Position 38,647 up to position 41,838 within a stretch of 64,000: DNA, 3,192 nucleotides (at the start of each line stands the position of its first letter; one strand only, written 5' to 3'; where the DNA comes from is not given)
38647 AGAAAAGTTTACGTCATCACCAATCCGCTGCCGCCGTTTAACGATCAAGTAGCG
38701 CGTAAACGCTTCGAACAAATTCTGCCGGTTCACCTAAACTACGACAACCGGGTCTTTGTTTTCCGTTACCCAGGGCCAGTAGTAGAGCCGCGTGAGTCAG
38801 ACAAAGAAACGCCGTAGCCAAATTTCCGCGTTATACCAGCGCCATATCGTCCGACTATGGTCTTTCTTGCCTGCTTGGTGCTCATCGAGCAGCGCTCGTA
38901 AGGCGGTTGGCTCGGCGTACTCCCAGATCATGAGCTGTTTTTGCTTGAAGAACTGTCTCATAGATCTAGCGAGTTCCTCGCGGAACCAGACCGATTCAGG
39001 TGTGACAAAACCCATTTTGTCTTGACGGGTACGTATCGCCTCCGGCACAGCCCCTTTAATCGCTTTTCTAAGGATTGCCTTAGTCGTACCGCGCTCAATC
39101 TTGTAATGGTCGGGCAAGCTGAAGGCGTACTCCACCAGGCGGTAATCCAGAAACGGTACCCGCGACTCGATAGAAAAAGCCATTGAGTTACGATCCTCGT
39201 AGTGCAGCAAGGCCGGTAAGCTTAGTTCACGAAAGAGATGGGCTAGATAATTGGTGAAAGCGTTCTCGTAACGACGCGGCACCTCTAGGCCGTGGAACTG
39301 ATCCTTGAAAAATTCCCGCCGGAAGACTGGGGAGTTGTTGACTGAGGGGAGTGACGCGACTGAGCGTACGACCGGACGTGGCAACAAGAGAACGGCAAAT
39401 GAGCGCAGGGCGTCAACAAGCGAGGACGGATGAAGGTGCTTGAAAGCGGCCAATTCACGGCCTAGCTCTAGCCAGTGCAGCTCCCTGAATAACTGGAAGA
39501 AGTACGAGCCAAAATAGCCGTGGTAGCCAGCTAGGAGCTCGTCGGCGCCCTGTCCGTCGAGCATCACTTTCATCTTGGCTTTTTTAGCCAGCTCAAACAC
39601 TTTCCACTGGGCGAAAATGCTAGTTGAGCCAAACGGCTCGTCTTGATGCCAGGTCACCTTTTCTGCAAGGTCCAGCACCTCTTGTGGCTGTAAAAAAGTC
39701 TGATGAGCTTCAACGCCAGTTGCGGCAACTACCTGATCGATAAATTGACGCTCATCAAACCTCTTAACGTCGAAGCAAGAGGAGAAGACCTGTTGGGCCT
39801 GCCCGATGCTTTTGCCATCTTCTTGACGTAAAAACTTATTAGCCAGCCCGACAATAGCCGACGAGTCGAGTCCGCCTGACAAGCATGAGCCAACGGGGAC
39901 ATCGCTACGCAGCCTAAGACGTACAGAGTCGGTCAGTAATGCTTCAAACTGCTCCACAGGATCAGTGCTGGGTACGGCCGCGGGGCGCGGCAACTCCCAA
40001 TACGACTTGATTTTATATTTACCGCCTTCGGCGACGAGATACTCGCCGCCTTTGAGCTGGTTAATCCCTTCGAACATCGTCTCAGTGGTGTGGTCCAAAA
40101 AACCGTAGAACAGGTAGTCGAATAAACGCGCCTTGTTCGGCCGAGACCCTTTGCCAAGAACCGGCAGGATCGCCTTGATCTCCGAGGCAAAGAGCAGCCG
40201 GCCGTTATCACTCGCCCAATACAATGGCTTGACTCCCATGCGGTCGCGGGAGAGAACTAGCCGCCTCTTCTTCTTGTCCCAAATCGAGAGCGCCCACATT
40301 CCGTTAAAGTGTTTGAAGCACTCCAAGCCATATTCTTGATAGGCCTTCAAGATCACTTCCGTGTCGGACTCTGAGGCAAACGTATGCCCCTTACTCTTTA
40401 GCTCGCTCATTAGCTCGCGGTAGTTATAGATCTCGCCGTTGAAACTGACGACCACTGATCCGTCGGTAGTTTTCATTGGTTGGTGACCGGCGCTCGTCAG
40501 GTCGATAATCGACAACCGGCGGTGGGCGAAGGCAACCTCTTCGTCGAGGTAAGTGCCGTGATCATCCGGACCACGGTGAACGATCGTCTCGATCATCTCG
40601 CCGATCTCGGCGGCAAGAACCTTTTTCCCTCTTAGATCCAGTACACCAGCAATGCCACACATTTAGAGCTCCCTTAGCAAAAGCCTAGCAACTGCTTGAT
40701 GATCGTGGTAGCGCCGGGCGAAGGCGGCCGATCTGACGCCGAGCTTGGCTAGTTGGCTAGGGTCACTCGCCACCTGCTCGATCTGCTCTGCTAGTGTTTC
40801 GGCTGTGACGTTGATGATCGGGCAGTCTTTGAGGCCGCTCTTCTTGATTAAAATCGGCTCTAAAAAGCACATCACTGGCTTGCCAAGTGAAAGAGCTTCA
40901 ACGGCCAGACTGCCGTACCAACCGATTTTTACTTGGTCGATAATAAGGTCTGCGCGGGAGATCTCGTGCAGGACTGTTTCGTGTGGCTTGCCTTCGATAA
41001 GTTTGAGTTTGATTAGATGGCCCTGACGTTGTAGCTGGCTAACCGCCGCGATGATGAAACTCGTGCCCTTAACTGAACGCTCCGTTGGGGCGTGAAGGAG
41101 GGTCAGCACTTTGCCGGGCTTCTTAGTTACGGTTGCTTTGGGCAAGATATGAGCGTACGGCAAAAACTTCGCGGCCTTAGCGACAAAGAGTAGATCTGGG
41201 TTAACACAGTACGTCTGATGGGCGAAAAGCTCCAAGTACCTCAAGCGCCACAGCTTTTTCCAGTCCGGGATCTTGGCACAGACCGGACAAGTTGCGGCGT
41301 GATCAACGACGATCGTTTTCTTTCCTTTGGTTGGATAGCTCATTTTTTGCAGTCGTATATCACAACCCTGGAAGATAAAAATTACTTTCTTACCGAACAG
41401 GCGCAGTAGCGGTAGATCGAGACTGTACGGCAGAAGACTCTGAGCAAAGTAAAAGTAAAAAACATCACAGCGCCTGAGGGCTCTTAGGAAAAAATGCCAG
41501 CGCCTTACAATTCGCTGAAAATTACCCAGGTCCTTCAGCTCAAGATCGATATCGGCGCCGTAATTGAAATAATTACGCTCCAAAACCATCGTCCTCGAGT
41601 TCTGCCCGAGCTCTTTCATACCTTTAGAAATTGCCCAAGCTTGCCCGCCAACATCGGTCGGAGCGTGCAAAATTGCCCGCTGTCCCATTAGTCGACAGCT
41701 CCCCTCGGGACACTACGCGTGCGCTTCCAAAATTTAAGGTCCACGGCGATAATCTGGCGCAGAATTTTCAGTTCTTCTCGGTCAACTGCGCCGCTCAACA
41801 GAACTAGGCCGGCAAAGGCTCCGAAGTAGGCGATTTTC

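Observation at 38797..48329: Two AsnB-like amidotransferases plus a zinc-ribbon methyltransferase embedded in the glycan locus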

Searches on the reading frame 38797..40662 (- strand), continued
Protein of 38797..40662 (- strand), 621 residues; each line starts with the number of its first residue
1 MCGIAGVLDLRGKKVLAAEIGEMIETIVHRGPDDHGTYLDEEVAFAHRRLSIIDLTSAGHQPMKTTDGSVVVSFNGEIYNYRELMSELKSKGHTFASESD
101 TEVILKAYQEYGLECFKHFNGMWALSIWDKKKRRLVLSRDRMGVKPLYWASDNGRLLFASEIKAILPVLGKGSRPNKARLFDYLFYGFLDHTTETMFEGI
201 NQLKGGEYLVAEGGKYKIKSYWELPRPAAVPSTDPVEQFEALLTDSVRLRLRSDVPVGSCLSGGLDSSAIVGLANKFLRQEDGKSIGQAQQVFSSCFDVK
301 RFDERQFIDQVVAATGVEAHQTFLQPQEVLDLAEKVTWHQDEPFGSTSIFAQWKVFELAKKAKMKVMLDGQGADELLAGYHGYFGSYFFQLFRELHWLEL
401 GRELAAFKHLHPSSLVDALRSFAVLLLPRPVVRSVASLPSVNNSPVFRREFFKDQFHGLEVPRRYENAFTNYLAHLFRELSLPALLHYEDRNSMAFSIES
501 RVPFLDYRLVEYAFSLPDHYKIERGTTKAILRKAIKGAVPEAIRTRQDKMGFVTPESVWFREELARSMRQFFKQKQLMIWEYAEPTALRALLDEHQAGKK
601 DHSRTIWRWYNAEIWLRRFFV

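Call 57: find_encoding_contigs(protein=P0005, flank=8000, max_places=1)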
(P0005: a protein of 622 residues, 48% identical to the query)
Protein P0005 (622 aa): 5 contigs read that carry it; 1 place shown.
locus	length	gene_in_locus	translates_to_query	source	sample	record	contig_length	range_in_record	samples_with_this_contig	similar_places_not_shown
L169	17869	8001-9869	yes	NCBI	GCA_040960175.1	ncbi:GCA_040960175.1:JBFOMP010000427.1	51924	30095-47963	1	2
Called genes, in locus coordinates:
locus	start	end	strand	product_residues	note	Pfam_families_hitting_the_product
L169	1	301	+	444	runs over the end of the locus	PF01943:Polysacc_synt, PF13440:Polysacc_synt_3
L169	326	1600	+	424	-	PF02310:B12-binding, PF04055:Radical_SAM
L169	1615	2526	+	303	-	PF01073:3Beta_HSD, PF01370:Epimerase, PF04321:RmlD_sub_bind, PF16363:GDP_Man_Dehyd, PF02719:Polysacc_synt_2 (weak), PF07993:NAD_binding_4 (weak)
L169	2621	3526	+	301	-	PF00535:Glycos_transf_2, PF10111:Glyco_tranf_2_2, PF13641:Glyco_tranf_2_3, PF13632:Glyco_trans_2_3 (weak)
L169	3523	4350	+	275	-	PF13489:Methyltransf_23, PF05401:NodS (weak), PF03848:TehB (weak), PF13847:Methyltransf_31, PF08241:Methyltransf_11, PF08242:Methyltransf_12, PF13649:Methyltransf_25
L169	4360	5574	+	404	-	PF13439:Glyco_transf_4, PF13477:Glyco_trans_4_2 (weak), PF13579:Glyco_trans_4_4, PF20706:GT4-conflict, PF00534:Glycos_transf_1, PF13692:Glyco_trans_1_4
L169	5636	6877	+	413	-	PF13439:Glyco_transf_4, PF00534:Glycos_transf_1 (weak)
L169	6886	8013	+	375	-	PF13477:Glyco_trans_4_2, PF13439:Glyco_transf_4, PF13579:Glyco_trans_4_4, PF00534:Glycos_transf_1, PF13692:Glyco_trans_1_4, PF13524:Glyco_trans_1_2 (weak)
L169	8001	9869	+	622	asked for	PF13522:GATase_6, PF13537:GATase_7, PF00733:Asn_synthase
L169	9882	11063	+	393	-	PF00534:Glycos_transf_1, PF13692:Glyco_trans_1_4, PF13524:Glyco_trans_1_2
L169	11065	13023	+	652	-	PF13522:GATase_6, PF13537:GATase_7, PF00733:Asn_synthase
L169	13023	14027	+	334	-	PF00953:Glycos_transf_4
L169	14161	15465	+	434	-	PF01266:DAO (weak), PF01593:Amino_oxidase, PF13450:NAD_binding_8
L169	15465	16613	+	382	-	PF13439:Glyco_transf_4, PF13579:Glyco_trans_4_4, PF00534:Glycos_transf_1, PF13692:Glyco_trans_1_4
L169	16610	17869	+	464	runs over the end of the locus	PF02310:B12-binding, PF04055:Radical_SAM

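Call 58: find_encoding_contigs(protein=P0070, flank=8000, max_places=1)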
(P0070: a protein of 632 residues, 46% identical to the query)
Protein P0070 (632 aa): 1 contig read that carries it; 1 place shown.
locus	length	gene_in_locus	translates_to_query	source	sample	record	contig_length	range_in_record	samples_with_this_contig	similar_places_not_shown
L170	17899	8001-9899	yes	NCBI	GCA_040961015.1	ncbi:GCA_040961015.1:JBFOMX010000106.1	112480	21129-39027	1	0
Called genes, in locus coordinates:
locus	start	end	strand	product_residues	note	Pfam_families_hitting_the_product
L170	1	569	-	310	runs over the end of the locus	PF00551:Formyl_trans_N, PF02911:Formyl_trans_C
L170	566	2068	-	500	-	PF00534:Glycos_transf_1 (weak)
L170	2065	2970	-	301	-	PF01209:Ubie_methyltran, PF13489:Methyltransf_23, PF03141:Methyltransf_29 (weak), PF07021:MetW, PF13847:Methyltransf_31, PF08241:Methyltransf_11, PF08242:Methyltransf_12, PF13649:Methyltransf_25, +1 more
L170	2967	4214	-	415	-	PF00005:ABC_tran, PF13304:AAA_21 (faint), PF14524:Wzt_C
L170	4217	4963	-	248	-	PF01061:ABC2_membrane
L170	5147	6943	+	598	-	PF13522:GATase_6, PF12481:DUF3700 (weak), PF13537:GATase_7, PF00733:Asn_synthase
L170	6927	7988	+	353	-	-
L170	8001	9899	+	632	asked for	PF13522:GATase_6, PF13537:GATase_7, PF00733:Asn_synthase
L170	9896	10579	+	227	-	-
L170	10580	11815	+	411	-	PF13692:Glyco_trans_1_4 (faint), PF00534:Glycos_transf_1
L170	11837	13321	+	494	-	PF01943:Polysacc_synt, PF13440:Polysacc_synt_3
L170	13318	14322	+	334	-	PF00106:adh_short, PF01073:3Beta_HSD, PF01370:Epimerase, PF02719:Polysacc_synt_2, PF04321:RmlD_sub_bind, PF13460:NAD_binding_10, PF16363:GDP_Man_Dehyd, PF07993:NAD_binding_4, +1 more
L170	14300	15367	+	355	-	PF00534:Glycos_transf_1 (faint)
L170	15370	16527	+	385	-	PF13439:Glyco_transf_4, PF13579:Glyco_trans_4_4 (weak), PF00534:Glycos_transf_1, PF13692:Glyco_trans_1_4 (weak), PF26337:Gtf3_C (weak)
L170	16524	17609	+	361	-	PF02350:Epimerase_2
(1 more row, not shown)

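Call 59: find_encoding_contigs(protein=P0022, flank=8000, max_places=1)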
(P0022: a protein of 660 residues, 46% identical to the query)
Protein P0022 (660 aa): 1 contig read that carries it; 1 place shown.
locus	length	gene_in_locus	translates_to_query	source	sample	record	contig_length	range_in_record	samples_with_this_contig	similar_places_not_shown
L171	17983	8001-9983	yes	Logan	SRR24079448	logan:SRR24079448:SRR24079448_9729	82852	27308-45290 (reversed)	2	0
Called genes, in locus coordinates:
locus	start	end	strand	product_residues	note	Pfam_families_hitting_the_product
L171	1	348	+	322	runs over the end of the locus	-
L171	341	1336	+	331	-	PF13692:Glyco_trans_1_4, PF00534:Glycos_transf_1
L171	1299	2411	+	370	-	-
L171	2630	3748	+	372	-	PF13439:Glyco_transf_4, PF00534:Glycos_transf_1, PF13692:Glyco_trans_1_4, PF13524:Glyco_trans_1_2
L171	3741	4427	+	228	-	PF13489:Methyltransf_23, PF01209:Ubie_methyltran, PF05175:MTS (weak), PF06325:PrmA, PF13649:Methyltransf_25, PF13847:Methyltransf_31, PF08241:Methyltransf_11, PF08242:Methyltransf_12, +1 more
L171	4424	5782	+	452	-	-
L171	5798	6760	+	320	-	PF00535:Glycos_transf_2, PF10111:Glyco_tranf_2_2, PF13641:Glyco_tranf_2_3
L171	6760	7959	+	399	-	PF13579:Glyco_trans_4_4, PF13439:Glyco_transf_4, PF00534:Glycos_transf_1, PF13692:Glyco_trans_1_4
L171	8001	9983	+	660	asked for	PF13522:GATase_6, PF13537:GATase_7, PF00733:Asn_synthase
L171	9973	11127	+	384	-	PF02350:Epimerase_2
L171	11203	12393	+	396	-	PF13439:Glyco_transf_4, PF13477:Glyco_trans_4_2, PF13579:Glyco_trans_4_4, PF00534:Glycos_transf_1, PF13692:Glyco_trans_1_4, PF13524:Glyco_trans_1_2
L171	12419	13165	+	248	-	PF14522:Cytochrome_C7 (faint), PF22113:Mtrc-MtrF_II-IV_dom (faint), PF14537:Cytochrom_c3_2 (weak), PF09699:Paired_CXXCH_1, PF14537:Cytochrom_c3_2 (weak), PF09699:Paired_CXXCH_1 (weak)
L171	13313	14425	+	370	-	-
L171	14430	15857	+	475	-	-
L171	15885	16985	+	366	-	-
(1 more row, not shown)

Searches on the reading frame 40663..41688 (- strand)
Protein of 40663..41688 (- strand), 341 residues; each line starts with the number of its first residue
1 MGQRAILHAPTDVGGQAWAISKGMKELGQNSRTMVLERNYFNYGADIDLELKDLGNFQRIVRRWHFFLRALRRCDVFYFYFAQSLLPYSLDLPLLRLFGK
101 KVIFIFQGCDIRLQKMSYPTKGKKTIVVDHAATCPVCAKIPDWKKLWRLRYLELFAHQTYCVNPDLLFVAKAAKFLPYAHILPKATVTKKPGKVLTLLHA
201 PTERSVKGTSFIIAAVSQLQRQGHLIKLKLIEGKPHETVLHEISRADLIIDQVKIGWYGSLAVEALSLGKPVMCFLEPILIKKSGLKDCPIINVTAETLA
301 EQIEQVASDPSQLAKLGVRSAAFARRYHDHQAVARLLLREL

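Call 4: search_protein_families(library=pfam, proteins=[window:40663-41688:-])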
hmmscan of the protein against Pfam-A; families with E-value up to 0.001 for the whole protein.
window:40663-41688:- (341 aa): 0 families

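Call 5: search_protein_families(library=ncbifam, proteins=[window:40663-41688:-], max_evalue=0.00001)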
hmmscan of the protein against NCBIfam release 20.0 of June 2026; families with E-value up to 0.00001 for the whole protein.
window:40663-41688:- (341 aa): 0 families

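Call 45: find_homologous_proteins(query=window:40663-41688:-, max_evalue=0.00001)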
Query window:40663-41688:- (341 aa): 199 proteins with E <= 0.00001 among 3545 candidates; the best 120 are listed.
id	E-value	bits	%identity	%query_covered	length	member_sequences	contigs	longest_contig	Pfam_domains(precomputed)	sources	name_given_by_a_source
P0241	3.0e-228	774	100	100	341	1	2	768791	-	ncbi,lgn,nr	ncbi:MAG: glycosyltransferase [Candidatus Berkelbacteria bacterium]|nr:MAG: glycosyltransferase [Can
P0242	8.5e-172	589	75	100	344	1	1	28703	-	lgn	-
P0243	6.2e-96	340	47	98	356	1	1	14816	-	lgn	-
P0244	8.8e-96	339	48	98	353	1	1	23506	PF00534.27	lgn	-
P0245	2.3e-77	279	40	98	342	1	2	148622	-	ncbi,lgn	-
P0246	1.6e-73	266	40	97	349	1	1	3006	-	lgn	-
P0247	5.9e-72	261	40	98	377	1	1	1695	-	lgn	-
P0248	4.3e-70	255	38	96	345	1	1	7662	PF00534.27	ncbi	ncbi:MAG: glycosyltransferase [Candidatus Nealsonbacteria bacterium]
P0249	4.8e-70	254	40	98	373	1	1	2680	-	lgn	-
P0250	8.6e-70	254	39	100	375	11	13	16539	-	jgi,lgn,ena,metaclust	metaclust:\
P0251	5.3e-68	248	38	98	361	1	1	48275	-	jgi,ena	-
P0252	7.0e-68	247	38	98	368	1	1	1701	-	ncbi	-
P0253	1.0e-66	243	39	97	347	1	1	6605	-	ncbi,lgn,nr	ncbi:MAG: glycosyltransferase [Candidatus Kerfeldbacteria bacterium]|nr:glycosyltransferase [Candida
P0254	2.4e-65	239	37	98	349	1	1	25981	-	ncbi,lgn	-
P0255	1.2e-63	233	38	98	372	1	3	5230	-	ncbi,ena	-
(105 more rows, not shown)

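Call 52: predict_structure(alignment_id=A4)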
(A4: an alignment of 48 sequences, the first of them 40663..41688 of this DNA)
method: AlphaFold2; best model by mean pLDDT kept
length: 341 residues; sequences in the alignment: 48
mean_pLDDT: 93.9   pTM: 0.91
mean pLDDT of the five models: 93.9, 93.7, 93.3, 93.1, 92.9
residues with pLDDT >= 90: 298; 70-90: 34; 50-70: 9; < 50: 0
segments of 3 or more residues with pLDDT < 50: none
pLDDT, mean of each block of 10 residues (from residue 1): 90 83 97 93 91 96 98 98 96 98 96 92 86 91 97 98 97 95 68 94 94 98 98 93 96 94 95 96 95 98 96 95 95 95 91
secondary structure, 60 per line:
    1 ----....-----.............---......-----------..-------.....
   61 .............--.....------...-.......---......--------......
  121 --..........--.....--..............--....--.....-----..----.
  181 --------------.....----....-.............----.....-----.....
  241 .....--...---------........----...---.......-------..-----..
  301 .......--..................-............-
elements in order: E5-8 H14-26 E30-35 H56-73 E76-80 H91-97 E101-106 E115-120 E123-129 H135-139 H142-155 E158-161 H164-168 E195-199 H204-207 H209-221 E226-230 H236-245 E248-250 H260-267 E272-274 H278-284 H299-307 H310-327 H330-340

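Call 54: fold_search(model_id=the predicted structure, library=pdb)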
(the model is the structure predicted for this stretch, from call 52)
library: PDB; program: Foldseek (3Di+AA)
matches with E <= 10: 1845; with E <= 0.001: 187
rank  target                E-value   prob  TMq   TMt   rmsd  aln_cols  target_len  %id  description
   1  3c4q_B                5.6e-12  1.00  0.69  0.61   5.4       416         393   11  Structure of the retaining glycosyltransferase MshA : The first step in mycothiol biosynthesis. Organism : Corynebacte (released 2008-04-01)
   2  3c4q_A                7.1e-12  1.00  0.67  0.59   5.7       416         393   11  Structure of the retaining glycosyltransferase MshA : The first step in mycothiol biosynthesis. Organism : Corynebacte (released 2008-04-01)
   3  8dqd                  8.5e-12  1.00  0.62  0.58   6.9       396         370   13  Structure of the Campylobacter concisus glycosyltransferase PglA (released 2024-01-17)
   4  8dvz                  1.3e-11  1.00  0.63  0.58   6.8       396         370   12  Structure of the Campylobacter concisus glycosyltransferase PglA R282V variant (released 2024-01-17)
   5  3mbo_B                2.4e-11  1.00  0.65  0.61   6.4       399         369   12  Crystal Structure of the Glycosyltransferase BaBshA bound with UDP and L-malate (released 2010-09-29)
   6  8dvw                  2.9e-11  1.00  0.61  0.57   7.1       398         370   12  Structure of the Campylobacter concisus glycosyltransferase PglA R203Q (released 2024-01-17)
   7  3mbo_E                3.8e-11  1.00  0.69  0.63   5.7       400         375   13  Crystal Structure of the Glycosyltransferase BaBshA bound with UDP and L-malate (released 2010-09-29)
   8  7qsg_A                3.8e-11  1.00  0.65  0.59   6.4       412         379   14  Methylmannose polysaccharide mannosyltransferase from M. hassiacum (released 2023-01-25)
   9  3mbo_D                4.3e-11  1.00  0.67  0.62   6.3       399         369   12  Crystal Structure of the Glycosyltransferase BaBshA bound with UDP and L-malate (released 2010-09-29)
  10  6kih_A                4.8e-11  1.00  0.65  0.57   7.1       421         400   15  Sucrose-phosphate synthase (tll1590) from Thermosynechococcus elongatus (released 2020-05-27)
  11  6kih_B                5.4e-11  1.00  0.66  0.58   7.0       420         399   14  Sucrose-phosphate synthase (tll1590) from Thermosynechococcus elongatus (released 2020-05-27)
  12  4n9w                  5.4e-11  1.00  0.58  0.55   7.9       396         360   14  Crystal structure of phosphatidyl mannosyltransferase PimA (released 2014-11-12)
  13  3c48_B                1.2e-10  1.00  0.45  0.40  10.4       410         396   11  Structure of the retaining glycosyltransferase MshA: The first step in mycothiol biosynthesis. Organism: Corynebacteri (released 2008-03-25)
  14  6j31_B                1.2e-10  1.00  0.50  0.45   9.0       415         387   15  Crystal Structure Analysis of the Glycotransferase of kitacinnamycin (released 2020-01-15)
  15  2jjm_A                1.5e-10  1.00  0.69  0.66   5.7       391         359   12  Crystal Structure of a family GT4 glycosyltransferase from Bacillus anthracis ORF BA1558. (released 2008-08-05)
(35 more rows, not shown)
